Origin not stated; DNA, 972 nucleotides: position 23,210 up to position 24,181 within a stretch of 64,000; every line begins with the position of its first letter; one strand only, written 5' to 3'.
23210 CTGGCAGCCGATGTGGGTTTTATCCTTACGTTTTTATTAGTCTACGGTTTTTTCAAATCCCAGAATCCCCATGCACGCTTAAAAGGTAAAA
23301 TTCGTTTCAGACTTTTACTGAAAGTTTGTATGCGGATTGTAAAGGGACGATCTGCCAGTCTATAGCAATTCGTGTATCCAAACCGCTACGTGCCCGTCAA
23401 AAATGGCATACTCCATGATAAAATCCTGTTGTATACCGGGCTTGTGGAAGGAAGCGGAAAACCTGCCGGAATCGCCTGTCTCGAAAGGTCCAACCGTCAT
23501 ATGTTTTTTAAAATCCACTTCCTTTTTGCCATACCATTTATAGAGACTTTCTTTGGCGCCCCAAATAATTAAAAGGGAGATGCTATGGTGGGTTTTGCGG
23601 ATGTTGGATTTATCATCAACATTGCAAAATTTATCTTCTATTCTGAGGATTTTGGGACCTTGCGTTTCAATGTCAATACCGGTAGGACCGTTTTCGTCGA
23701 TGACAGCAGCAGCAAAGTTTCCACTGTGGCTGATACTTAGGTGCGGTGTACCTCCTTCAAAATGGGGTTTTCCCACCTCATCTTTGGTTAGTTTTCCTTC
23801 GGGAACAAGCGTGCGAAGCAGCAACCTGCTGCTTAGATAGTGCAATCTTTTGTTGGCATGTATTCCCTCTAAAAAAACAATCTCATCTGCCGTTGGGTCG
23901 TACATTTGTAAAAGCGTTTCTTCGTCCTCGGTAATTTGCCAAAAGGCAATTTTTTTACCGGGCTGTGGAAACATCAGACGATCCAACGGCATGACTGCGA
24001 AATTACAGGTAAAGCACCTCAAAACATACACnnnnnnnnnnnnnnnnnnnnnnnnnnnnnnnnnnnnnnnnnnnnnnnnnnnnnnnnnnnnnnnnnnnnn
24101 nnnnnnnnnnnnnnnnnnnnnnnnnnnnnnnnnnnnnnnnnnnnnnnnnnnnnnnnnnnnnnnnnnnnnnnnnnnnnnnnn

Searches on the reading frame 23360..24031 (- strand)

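Call 3: search_protein_families(library=pfam, proteins=[window:23360-24031:-], max_evalue=0.1)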
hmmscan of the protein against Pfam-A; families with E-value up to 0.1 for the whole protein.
window:23360-24031:- (223 aa): 2 families
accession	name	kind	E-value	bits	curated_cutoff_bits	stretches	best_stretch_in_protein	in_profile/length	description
PF01648.25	ACPS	-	8.2e-08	32.7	25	1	117-203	2-96/111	4'-phosphopantetheinyl transferase superfamily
PF17837.6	4PPT_N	-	0.027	15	27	1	69-111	21-67/68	4'-phosphopantetheinyl transferase N-terminal domain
